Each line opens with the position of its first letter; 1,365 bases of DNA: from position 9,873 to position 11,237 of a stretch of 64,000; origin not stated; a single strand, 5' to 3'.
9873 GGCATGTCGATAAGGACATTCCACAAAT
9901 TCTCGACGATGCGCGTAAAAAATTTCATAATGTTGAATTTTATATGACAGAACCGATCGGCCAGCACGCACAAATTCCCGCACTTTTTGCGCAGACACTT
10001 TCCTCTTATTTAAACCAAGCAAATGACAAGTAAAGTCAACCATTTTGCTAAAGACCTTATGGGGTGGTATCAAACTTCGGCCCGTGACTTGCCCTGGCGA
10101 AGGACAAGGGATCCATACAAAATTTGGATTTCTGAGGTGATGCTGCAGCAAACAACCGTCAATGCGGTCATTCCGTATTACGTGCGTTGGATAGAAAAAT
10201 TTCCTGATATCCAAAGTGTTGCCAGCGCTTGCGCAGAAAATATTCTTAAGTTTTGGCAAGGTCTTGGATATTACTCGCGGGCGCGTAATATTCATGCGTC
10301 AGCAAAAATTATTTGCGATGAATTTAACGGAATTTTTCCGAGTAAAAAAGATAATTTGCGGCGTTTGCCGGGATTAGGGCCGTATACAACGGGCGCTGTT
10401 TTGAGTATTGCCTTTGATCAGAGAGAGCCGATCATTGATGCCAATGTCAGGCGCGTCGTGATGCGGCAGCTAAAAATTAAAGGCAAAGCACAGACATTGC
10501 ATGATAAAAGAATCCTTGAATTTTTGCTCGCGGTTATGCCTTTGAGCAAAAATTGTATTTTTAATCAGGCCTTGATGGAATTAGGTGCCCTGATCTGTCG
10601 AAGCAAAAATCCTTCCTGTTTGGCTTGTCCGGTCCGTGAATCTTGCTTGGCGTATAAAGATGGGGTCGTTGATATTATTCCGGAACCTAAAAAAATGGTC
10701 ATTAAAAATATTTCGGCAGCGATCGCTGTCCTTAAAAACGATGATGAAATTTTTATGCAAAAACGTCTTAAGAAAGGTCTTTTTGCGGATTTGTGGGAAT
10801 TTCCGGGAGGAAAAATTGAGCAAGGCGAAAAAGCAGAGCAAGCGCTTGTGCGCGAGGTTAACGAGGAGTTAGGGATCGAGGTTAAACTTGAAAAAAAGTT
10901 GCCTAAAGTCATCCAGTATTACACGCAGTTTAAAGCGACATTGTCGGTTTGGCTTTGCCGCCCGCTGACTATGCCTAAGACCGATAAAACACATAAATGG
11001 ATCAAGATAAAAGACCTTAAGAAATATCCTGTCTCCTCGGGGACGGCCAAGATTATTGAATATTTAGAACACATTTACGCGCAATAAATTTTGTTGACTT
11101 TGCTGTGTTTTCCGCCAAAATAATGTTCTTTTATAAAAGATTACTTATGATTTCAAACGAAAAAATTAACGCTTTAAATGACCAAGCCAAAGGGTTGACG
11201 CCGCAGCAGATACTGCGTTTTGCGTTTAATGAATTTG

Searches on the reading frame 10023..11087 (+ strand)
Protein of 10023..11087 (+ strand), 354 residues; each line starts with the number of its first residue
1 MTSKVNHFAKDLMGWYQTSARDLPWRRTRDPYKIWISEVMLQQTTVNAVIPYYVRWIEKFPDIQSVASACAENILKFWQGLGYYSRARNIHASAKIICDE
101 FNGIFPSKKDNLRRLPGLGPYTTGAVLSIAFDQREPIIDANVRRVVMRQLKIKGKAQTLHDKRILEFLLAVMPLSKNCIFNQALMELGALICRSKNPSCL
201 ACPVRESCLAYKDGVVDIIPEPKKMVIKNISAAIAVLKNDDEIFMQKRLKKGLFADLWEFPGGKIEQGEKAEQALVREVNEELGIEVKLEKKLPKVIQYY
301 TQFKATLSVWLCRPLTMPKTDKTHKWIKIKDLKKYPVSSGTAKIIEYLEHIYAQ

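Call 10: search_protein_families(library=pfam, proteins=[window:10023-11087:+], max_evalue=0.01)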
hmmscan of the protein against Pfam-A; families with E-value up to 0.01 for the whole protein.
window:10023-11087:+ (354 aa): 5 families
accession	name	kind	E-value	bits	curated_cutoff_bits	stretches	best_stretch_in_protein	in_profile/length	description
PF14815.12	NUDIX_4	-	3.6e-23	82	35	1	234-346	2-112/113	NUDIX domain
PF00730.31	HhH-GPD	-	4.3e-18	66.1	26.2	1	36-157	1-94/108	HhH-GPD superfamily base excision DNA repair protein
PF00293.34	NUDIX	-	6.9e-17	62.2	21.1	1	232-346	5-132/134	NUDIX domain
PF22327.2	Nudt16-like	-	0.0013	19.2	27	1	258-288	35-66/161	U8 snoRNA-decapping enzyme-like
PF00633.29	HHH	-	0.0014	18.8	24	1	101-129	2-30/30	Helix-hairpin-helix motif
